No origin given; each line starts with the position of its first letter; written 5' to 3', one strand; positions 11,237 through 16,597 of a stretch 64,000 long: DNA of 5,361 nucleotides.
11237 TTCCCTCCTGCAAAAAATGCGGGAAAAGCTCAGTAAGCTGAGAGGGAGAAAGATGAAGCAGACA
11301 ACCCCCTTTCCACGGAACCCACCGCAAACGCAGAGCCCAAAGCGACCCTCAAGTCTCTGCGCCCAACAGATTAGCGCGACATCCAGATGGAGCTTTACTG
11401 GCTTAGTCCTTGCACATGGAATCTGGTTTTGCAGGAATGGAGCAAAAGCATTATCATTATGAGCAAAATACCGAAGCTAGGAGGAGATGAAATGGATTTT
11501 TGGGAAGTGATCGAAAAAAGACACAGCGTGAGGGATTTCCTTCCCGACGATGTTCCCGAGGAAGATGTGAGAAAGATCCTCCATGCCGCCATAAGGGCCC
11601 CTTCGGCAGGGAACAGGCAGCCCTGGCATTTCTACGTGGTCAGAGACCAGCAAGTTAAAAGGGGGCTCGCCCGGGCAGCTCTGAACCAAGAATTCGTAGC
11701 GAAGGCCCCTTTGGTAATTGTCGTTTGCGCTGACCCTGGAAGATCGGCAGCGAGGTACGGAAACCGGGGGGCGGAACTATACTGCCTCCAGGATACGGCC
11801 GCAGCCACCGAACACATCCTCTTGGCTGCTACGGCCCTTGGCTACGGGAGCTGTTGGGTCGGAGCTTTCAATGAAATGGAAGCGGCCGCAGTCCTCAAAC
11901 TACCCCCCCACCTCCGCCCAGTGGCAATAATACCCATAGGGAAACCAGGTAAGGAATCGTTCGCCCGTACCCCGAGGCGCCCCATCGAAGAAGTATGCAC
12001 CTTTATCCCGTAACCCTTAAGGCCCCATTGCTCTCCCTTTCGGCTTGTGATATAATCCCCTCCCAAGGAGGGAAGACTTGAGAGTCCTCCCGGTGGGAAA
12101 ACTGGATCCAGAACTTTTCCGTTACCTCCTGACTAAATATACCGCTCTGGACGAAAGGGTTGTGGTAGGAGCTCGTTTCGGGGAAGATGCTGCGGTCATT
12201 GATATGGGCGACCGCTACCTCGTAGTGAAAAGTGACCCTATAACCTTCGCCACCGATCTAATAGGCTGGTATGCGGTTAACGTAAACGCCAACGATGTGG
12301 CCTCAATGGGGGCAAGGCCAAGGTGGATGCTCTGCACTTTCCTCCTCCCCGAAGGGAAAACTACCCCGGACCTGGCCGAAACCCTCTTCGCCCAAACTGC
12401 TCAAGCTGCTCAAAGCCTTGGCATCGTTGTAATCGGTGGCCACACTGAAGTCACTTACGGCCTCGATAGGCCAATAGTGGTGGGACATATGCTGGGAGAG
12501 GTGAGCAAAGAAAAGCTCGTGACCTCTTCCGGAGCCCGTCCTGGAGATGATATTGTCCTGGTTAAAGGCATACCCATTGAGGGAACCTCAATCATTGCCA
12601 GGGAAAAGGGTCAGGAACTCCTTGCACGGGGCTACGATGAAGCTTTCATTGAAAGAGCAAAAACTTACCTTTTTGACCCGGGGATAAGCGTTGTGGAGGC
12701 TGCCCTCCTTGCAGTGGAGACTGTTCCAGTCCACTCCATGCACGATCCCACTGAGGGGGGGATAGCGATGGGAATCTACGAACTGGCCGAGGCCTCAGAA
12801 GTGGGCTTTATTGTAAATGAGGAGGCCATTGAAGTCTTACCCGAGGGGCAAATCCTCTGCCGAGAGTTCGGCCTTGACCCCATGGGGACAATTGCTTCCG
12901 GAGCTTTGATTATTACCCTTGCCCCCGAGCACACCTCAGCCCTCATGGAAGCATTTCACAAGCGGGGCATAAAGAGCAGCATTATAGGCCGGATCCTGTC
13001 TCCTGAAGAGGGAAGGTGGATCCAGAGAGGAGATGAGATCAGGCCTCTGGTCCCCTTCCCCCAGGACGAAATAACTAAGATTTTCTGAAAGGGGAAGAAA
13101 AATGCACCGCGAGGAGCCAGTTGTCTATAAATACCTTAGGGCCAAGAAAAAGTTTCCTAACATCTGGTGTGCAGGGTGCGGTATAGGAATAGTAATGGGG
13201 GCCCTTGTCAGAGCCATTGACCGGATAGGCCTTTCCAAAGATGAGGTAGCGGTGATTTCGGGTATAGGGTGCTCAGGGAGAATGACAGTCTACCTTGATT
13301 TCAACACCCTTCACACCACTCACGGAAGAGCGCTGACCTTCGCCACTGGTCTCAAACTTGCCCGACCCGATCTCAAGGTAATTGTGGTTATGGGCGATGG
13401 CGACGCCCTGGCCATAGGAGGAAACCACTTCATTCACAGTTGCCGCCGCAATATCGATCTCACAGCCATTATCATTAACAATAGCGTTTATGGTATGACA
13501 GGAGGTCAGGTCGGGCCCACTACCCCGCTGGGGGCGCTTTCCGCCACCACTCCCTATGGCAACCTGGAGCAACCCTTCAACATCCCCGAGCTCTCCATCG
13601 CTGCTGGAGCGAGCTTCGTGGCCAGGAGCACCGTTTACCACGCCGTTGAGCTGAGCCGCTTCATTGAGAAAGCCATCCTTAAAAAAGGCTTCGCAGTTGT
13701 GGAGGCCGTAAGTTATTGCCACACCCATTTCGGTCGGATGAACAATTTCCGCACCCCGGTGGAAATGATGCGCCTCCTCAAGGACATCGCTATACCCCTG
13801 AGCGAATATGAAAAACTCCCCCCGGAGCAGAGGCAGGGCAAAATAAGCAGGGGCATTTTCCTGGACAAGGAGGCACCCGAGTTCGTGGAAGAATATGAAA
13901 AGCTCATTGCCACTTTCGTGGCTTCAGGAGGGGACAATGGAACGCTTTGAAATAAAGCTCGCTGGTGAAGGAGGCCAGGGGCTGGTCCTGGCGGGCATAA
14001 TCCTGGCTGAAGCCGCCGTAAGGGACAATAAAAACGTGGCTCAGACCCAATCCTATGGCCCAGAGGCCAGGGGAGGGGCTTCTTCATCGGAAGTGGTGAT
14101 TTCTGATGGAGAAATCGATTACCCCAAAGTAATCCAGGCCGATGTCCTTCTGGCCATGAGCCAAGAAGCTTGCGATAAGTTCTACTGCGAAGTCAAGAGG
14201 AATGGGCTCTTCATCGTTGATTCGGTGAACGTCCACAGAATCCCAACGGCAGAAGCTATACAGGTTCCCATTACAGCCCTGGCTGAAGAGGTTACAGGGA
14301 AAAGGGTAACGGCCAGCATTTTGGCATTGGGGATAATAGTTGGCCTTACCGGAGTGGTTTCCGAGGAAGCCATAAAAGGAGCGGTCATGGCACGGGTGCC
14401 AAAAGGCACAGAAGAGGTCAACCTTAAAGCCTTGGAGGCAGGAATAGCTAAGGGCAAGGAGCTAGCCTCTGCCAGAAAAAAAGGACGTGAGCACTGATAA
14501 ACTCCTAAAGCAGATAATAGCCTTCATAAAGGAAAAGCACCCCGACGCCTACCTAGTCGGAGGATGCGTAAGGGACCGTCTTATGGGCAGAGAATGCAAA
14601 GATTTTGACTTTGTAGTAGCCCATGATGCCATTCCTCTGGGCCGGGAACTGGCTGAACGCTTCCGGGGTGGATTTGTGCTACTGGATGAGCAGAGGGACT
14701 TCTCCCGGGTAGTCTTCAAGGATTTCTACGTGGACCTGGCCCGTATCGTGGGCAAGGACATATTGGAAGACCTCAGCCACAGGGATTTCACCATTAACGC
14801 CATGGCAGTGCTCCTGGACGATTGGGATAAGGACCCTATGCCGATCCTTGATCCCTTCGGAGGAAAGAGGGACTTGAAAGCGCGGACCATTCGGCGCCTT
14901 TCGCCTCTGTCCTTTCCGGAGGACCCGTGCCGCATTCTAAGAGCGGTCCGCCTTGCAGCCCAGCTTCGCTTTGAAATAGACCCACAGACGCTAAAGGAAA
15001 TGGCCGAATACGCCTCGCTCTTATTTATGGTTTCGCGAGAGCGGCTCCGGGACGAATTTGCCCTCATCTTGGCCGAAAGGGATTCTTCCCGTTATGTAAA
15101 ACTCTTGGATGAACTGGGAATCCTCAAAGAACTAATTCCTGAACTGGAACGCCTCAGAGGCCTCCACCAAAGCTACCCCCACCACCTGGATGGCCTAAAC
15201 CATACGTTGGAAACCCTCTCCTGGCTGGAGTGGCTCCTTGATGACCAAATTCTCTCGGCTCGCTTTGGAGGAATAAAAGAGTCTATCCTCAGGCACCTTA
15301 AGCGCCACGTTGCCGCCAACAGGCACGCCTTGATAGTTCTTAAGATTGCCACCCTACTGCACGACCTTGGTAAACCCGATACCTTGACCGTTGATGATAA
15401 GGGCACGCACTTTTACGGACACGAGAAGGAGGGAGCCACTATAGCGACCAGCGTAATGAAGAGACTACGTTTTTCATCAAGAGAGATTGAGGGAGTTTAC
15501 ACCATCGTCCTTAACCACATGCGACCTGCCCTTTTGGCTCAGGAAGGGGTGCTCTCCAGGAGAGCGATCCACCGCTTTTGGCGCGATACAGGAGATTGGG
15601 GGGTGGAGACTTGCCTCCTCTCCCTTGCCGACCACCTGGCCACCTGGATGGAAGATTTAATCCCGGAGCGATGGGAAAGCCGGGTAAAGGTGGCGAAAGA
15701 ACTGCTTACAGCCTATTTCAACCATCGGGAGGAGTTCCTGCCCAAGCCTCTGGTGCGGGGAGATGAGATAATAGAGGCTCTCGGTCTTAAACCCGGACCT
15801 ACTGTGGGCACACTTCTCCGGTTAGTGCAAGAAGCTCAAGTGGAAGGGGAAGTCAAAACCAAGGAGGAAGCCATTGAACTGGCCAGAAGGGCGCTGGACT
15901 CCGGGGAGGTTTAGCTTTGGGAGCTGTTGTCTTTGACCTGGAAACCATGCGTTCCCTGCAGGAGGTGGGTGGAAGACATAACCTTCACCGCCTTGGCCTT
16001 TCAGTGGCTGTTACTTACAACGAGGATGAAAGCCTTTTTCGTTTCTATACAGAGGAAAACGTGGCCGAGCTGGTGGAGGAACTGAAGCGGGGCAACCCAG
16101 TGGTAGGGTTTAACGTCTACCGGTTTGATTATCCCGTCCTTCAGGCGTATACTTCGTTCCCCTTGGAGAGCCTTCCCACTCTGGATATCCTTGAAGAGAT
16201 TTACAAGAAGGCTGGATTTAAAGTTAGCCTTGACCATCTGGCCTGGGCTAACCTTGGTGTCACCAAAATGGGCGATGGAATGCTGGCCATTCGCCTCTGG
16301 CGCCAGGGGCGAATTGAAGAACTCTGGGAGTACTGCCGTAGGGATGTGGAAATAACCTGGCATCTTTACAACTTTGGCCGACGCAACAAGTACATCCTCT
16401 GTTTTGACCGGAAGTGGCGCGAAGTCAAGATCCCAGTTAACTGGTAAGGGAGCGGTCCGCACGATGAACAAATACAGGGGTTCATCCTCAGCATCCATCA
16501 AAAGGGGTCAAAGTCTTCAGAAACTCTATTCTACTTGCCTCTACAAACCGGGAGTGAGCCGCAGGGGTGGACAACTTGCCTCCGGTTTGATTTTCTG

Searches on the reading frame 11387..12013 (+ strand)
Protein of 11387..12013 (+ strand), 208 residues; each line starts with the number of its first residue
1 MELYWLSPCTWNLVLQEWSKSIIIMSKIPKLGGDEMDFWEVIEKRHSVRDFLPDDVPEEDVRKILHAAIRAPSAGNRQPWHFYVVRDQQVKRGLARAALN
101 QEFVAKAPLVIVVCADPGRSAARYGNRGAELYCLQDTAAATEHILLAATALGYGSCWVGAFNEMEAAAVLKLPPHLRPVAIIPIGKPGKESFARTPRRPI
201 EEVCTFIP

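Call 67: search_protein_families(library=pfam, proteins=[window:11387-12013:+], max_evalue=0.000001)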
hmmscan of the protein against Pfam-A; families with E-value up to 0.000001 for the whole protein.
window:11387-12013:+ (208 aa): 2 families
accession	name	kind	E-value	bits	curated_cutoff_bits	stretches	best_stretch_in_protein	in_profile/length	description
PF00881.29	Nitroreductase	-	9.8e-36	123.9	23.5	2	42-100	1-59/167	Nitroreductase family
PF14512.11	TM1586_NiRdase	-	1.5e-18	67.6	27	1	142-205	89-150/215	Putative TM nitroreductase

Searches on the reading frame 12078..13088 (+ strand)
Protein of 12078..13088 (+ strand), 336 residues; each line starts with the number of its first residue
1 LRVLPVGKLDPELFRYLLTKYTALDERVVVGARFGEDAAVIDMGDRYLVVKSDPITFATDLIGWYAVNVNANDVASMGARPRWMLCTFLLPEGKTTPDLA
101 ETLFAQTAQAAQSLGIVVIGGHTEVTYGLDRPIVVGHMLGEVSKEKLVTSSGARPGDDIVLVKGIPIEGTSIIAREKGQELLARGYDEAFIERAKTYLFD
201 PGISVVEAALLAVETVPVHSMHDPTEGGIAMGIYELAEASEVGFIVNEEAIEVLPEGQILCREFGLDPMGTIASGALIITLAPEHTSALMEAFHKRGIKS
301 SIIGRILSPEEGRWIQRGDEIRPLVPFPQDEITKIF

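Call 67: search_protein_families(library=pfam, proteins=[window:12078-13088:+], max_evalue=0.000001)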
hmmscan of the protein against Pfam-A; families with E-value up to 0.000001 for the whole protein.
window:12078-13088:+ (336 aa): 2 families
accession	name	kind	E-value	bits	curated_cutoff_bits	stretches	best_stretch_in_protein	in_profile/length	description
PF00586.29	AIRS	-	2.8e-21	76.5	24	1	35-142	1-112/112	AIR synthase related protein, N-terminal domain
PF02769.27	AIRS_C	-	3.5e-21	76.4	23.1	1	154-308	1-147/156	AIR synthase related protein, C-terminal domain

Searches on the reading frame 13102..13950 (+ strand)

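Call 10: search_protein_families(library=pfam, proteins=[window:13102-13950:+])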
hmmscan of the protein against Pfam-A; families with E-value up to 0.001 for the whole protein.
window:13102-13950:+ (282 aa): 1 family
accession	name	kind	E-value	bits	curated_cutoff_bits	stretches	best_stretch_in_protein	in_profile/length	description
PF02775.26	TPP_enzyme_C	-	1.6e-32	112.8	21.9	1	55-201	2-150/151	Thiamine pyrophosphate enzyme, C-terminal TPP binding domain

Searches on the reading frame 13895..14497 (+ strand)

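Call 10: search_protein_families(library=pfam, proteins=[window:13895-14497:+])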
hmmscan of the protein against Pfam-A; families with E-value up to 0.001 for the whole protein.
window:13895-14497:+ (200 aa): 1 family
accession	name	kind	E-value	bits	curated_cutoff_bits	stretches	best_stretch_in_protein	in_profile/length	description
PF01558.24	POR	-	5.6e-35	121.5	27.4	1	26-184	1-172/173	Pyruvate ferredoxin/flavodoxin oxidoreductase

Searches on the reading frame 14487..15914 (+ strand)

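Call 10: search_protein_families(library=pfam, proteins=[window:14487-15914:+])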
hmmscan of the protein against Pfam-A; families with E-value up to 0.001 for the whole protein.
window:14487-15914:+ (475 aa): 4 families
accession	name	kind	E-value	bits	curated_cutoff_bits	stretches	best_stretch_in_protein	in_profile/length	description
PF01743.26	PolyA_pol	-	4.8e-19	69.4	23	1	21-136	1-126/126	Poly A polymerase head domain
PF12627.12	PolyA_pol_RNAbd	-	6.5e-15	55.1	22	1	162-221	2-61/64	Probable RNA and SrmB- binding site of polymerase A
PF01966.28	HD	-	1e-09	39.1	22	1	267-386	11-115/116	HD domain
PF13735.12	tRNA_NucTran2_2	-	3.9e-07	30.6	27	1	420-464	101-146/149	tRNA nucleotidyltransferase domain 2 putative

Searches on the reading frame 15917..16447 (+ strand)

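Call 10: search_protein_families(library=pfam, proteins=[window:15917-16447:+])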
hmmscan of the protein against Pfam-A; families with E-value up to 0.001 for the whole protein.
window:15917-16447:+ (176 aa): 3 families
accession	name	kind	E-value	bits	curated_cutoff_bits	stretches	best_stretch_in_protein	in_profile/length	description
PF13482.12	RNase_H_2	-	3.1e-09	37.4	22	1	38-152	31-162/165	RNase_H superfamily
PF10108.15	DNA_pol_B_exo2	-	5.7e-06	26.6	24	1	99-151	117-170/213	Predicted 3'-5' exonuclease related to the exonuclease domain of PolB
PF01612.26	DNA_pol_A_exo1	-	8.5e-05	22.9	23.6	1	54-152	70-166/173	3'-5' exonuclease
